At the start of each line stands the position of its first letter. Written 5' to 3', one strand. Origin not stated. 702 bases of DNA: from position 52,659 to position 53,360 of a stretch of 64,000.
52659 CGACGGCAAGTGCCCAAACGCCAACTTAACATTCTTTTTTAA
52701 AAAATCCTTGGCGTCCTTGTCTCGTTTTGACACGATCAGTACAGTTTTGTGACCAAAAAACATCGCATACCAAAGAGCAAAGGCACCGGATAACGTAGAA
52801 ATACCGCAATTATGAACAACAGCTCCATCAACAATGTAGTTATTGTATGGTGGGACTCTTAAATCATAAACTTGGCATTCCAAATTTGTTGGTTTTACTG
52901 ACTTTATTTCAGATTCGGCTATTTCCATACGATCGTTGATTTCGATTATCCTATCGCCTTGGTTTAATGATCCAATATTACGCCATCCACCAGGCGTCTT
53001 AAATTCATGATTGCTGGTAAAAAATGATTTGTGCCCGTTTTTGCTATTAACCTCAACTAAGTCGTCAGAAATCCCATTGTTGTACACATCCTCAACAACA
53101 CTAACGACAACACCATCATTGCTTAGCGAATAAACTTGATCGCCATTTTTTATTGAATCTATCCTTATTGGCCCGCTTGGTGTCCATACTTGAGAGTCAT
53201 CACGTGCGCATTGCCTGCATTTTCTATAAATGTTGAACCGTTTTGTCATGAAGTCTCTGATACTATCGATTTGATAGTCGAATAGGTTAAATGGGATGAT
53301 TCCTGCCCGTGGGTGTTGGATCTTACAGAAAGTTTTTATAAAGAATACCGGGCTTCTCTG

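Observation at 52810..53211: Mini-intein splitting the P-loop of the large terminase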

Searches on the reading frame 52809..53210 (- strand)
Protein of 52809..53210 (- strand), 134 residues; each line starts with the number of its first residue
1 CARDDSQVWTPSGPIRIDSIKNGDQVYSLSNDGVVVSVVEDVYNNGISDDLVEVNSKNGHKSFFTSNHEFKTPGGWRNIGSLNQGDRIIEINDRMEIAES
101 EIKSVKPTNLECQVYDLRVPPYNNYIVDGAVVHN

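Call 3: search_protein_families(library=pfam, proteins=[window:52809-53210:-], max_evalue=0.01)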
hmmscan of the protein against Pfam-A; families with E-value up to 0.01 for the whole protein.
window:52809-53210:- (134 aa): 3 families
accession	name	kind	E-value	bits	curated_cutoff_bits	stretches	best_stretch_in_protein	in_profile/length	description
PF14890.11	Intein_splicing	-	8.6e-12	45.6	35.8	1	95-134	116-155/155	Intein splicing domain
PF07591.16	PT-HINT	-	1.6e-06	28.8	27.7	1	9-130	3-125/137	Pretoxin HINT domain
PF13403.11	Hint_2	-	4.3e-05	24.4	28.4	0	1-33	2-34/147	Hint domain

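Call 7: search_protein_families(library=phrogs, proteins=[window:52809-53210:-], max_evalue=0.001)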
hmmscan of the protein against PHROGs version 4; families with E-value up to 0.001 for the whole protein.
window:52809-53210:- (134 aa): 1 family
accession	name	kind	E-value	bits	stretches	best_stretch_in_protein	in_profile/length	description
phrog_15127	-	head and packaging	0.00016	21.3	1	43-108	261-327/602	head protein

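Call 15: find_homologous_proteins(query=window:52809-53210:-, max_evalue=0.001)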
Query window:52809-53210:-: 4 candidates shared short words with the query, none scored E <= 0.001.

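Call 18: search_solved_structures(query=window:52809-53210:-, max_evalue=1, show_alignments=2)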
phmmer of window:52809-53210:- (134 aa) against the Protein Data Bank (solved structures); distinct sequences matched with E-value up to 1: 20.
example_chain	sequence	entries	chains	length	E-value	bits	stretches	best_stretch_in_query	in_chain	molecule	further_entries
4o1r_A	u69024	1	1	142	1.4e-08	38.1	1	21-134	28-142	Replicative DNA helicase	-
3ifj_A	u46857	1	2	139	2.8e-08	37.2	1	26-134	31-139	Endonuclease PI-MtuI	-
2in0_A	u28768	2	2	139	1e-07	35.4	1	26-134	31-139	Endonuclease PI-MtuI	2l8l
2in9_A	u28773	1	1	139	1e-07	35.4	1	26-134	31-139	Endonuclease PI-MtuI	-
3igd_A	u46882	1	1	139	1.5e-07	34.8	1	29-134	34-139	Endonuclease PI-MtuI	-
5k08_A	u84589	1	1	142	5.1e-07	33.1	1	26-133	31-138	RecA mini intein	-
5i0a_A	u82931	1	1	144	5.4e-07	33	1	26-133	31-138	Intein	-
2in8_A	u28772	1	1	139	1.2e-06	31.9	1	26-134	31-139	Endonuclease PI-MtuI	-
2imz_A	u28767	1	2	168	4.6e-05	26.8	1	26-90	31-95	Endonuclease PI-MtuI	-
1mi8_A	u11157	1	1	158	0.0022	21.3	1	59-133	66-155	DnaB intein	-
4o1s_A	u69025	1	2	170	0.0027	21.1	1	5-129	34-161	V-type ATP synthase alpha chain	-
7cfv_A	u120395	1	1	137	0.0032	20.8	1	65-134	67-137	Spl DnaX mini-intein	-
4e2u_A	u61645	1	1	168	0.0071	19.7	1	43-134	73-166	Pho radA intein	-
6rpq_A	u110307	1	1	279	0.0093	19.3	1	51-134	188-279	Ubiquitin-like protein SMT3,1108aa long hypothetical cell division control protein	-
6frh_A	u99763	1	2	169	0.012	19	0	57-88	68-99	Replicative DNA helicase,Replicative DNA helicase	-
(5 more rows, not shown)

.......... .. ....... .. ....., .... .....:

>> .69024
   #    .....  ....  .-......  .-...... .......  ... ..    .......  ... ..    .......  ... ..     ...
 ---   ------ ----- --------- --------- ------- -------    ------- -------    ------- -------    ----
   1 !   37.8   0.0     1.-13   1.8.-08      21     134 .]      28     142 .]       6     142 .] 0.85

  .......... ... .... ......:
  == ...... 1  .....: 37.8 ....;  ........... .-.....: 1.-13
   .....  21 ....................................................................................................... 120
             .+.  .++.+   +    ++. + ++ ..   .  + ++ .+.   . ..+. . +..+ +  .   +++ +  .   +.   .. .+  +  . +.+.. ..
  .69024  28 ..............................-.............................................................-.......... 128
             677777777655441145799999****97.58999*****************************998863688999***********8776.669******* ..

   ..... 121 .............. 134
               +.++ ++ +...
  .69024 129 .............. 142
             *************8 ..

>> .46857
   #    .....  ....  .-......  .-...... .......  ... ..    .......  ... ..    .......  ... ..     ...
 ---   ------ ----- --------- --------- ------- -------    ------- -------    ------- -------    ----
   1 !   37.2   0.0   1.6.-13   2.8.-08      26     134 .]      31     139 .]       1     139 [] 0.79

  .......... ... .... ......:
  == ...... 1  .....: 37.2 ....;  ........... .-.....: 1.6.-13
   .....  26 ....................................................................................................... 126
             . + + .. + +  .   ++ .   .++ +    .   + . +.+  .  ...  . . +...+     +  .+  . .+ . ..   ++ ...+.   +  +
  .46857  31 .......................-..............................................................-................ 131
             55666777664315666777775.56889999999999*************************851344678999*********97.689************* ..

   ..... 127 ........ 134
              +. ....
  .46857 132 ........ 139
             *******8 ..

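Call 44: search_dna_similar(collection=phages, mode=protein, query=window:52809-53210:-, max_evalue=0.001, max_rows=30)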
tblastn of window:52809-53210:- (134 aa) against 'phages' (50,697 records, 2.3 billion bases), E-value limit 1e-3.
Records with a match: 27; places in all: 27; records where one place covers at least 80% of the query: 0.
Best place of each record, by identity: <60% 27.
By first word of the organism name: Vibrio 25; Planktothrix 2.
By host as written in the record: Vibrio lentus 24; Planktothrix agardhii HAB637 2; - 1.
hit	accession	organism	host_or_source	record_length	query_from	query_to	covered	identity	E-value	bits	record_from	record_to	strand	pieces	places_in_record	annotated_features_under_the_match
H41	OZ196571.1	Vibrio phage K391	Seawater and oysters mix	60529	1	104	78%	31.3%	1e-5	49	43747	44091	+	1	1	DNA helicase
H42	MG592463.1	Vibrio phage 1.088.O._10N.261.46.A1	Vibrio lentus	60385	1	106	79%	30.6%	5e-6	50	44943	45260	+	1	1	P-loop containing nucleoside triphosphate hydrolase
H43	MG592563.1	Vibrio phage 1.194.O._10N.286.54.B1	Vibrio lentus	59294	1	104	78%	29.6%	3e-4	45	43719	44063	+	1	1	coil containing protein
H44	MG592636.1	Vibrio phage 1.270.A._10N.286.54.A8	Vibrio lentus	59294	1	104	78%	29.6%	3e-4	45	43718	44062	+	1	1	coil containing protein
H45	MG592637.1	Vibrio phage 1.270.B._10N.286.54.A8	Vibrio lentus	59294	1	104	78%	29.6%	3e-4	45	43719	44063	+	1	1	coil containing protein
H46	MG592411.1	Vibrio phage 1.027.O._10N.286.54.B8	Vibrio lentus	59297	1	104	78%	29.6%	3e-4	45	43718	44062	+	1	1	coil containing protein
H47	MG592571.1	Vibrio phage 1.200.O._10N.286.55.E1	Vibrio lentus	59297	1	104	78%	29.6%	3e-4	45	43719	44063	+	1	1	coil containing protein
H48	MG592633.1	Vibrio phage 1.268.A._10N.286.54.A11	Vibrio lentus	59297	1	104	78%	29.6%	3e-4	45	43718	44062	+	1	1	coil containing protein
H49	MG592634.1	Vibrio phage 1.268.B._10N.286.54.A11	Vibrio lentus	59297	1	104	78%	29.6%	3e-4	45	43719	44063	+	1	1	coil containing protein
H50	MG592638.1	Vibrio phage 1.271.A._10N.286.54.B4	Vibrio lentus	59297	1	104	78%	29.6%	3e-4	45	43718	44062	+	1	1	coil containing protein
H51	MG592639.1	Vibrio phage 1.271.B._10N.286.54.B4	Vibrio lentus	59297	1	104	78%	29.6%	3e-4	45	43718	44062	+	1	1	coil containing protein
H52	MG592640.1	Vibrio phage 1.272.O._10N.286.54.C4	Vibrio lentus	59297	1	104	78%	29.6%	3e-4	45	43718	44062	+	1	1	coil containing protein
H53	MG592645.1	Vibrio phage 1.277.A._10N.286.54.E7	Vibrio lentus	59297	1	104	78%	29.6%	3e-4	45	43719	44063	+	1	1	coil containing protein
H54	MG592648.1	Vibrio phage 1.280.O._10N.286.54.F6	Vibrio lentus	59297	1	104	78%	29.6%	3e-4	45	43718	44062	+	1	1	coil containing protein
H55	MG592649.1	Vibrio phage 1.281.O._10N.286.54.F7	Vibrio lentus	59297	1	104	78%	29.6%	3e-4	45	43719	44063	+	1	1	coil containing protein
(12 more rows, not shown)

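Call 47: predict_structure(alignment_id=A4)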
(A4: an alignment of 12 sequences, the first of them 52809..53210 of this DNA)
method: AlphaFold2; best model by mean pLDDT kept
length: 134 residues; sequences in the alignment: 12
mean_pLDDT: 97.1   pTM: 0.89
mean pLDDT of the five models: 97.1, 96.9, 96.7, 96.7, 96.4
residues with pLDDT >= 90: 132; 70-90: 2; 50-70: 0; < 50: 0
segments of 3 or more residues with pLDDT < 50: none
pLDDT, mean of each block of 10 residues (from residue 1): 98 98 98 97 97 96 97 97 98 95 96 98 97 95
secondary structure, 60 per line:
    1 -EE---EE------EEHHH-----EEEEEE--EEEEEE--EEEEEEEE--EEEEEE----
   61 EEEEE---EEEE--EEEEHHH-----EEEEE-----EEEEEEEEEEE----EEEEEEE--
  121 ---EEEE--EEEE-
elements in order: E25-30 E33-38 E41-48 E51-56 E61-65 E69-72 E75-78 E87-91 E97-107 E112-118 E124-127 E130-133

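Call 49: fold_search(model_id=the predicted structure, library=pdb)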
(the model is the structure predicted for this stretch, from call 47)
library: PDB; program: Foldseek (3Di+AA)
matches with E <= 10: 604; with E <= 0.001: 67
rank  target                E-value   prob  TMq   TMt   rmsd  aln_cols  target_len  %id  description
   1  3ifj_A                3.5e-12  1.00  0.90  0.87   1.6       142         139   27  Crystal structure of Mtu recA intein, splicing domain (released 2009-10-06)
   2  5i0a                  5.2e-12  1.00  0.91  0.86   1.4       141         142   26  RecA mini intein in complex with cisplatin (released 2016-09-21)
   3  2in0                  1.7e-11  1.00  0.92  0.88   1.5       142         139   27  crystal structure of Mtu recA intein splicing domain (released 2007-05-01)
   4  3igd                  1.9e-11  1.00  0.91  0.87   1.6       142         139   27  Crystal structure of Mtu recA intein, splicing domain (released 2009-10-06)
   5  2in9                  2.4e-11  1.00  0.91  0.88   1.5       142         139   27  crystal structure of Mtu recA intein, splicing domain (released 2007-05-01)
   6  2imz_B                4.8e-11  1.00  0.91  0.86   1.8       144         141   26  Crystal structure of Mtu recA intein splicing domain (released 2007-05-01)
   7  4o1r                  6.1e-11  1.00  0.92  0.87   1.4       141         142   28  Crystal structure of NpuDnaB intein (released 2014-03-19)
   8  2imz_A                8.3e-11  1.00  0.88  0.82   2.2       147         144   26  Crystal structure of Mtu recA intein splicing domain (released 2007-05-01)
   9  2in8                  8.8e-11  1.00  0.91  0.88   1.5       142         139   26  crystal structure of Mtu recA intein, splicing domain (released 2007-05-01)
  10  6frh_B                1.2e-10  1.00  0.90  0.81   3.2       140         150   21  Crystal structure of Ssp DnaB Mini-Intein variant M86 (released 2019-01-30)
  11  6frg                  1.2e-10  1.00  0.89  0.76   4.1       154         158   18  Crystal structure of G-1F mutant of Ssp DnaB Mini-Intein variant M86 (released 2019-01-30)
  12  6frh_A                3.1e-10  1.00  0.91  0.77   1.7       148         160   20  Crystal structure of Ssp DnaB Mini-Intein variant M86 (released 2019-01-30)
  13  1mi8                  7.7e-10  1.00  0.90  0.86   1.8       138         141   21  2.0 Angstrom crystal structure of a DnaB intein from Synechocystis sp. PCC 6803 (released 2003-08-19)
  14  6fre                  8.1e-10  1.00  0.91  0.80   1.6       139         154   20  Crystal structure of G-1F/H73A mutant of Ssp DnaB Mini-Intein variant M86 (released 2019-01-30)
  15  6qaz                  2.6e-09  1.00  0.78  0.81   2.8       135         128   25  Crystal structure of gp41-1 intein (released 2019-11-13)
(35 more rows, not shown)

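Call 57: find_related_loci(query=A3, collection=viral_contigs, flank=2500)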
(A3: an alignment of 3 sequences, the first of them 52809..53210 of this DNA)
Query A3 (134 aa) in viral_contigs; peptide patterns used: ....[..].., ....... (x = any residue, [..] = any of these).
60 stretches matched a pattern; 14 encode a relative of the query (tblastn E <= 1e-3); 14 distinct loci.
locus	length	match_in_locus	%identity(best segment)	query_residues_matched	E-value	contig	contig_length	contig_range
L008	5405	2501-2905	53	1-134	4e-48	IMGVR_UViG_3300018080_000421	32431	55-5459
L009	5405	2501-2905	42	1-134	2e-36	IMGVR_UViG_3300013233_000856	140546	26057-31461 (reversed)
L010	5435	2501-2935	42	1-134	3e-29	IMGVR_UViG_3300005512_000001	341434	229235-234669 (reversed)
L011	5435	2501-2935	42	1-134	3e-29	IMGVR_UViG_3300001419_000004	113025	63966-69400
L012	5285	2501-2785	49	1-93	7e-24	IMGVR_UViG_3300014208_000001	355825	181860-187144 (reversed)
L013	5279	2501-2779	44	1-93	1e-22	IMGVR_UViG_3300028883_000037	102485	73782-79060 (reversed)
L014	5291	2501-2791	44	1-96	3e-22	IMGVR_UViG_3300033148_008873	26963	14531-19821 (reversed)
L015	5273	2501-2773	48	1-91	1e-20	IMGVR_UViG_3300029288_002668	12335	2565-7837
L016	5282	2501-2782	41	1-93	2e-18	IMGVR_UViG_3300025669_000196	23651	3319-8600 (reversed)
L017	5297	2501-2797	38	1-98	8e-17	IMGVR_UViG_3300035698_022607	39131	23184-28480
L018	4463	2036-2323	41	1-94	4e-15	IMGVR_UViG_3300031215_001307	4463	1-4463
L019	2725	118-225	64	99-134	4e-11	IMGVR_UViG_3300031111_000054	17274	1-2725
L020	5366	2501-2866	26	1-124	2e-7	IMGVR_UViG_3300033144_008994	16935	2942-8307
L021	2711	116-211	44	1-32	2e-5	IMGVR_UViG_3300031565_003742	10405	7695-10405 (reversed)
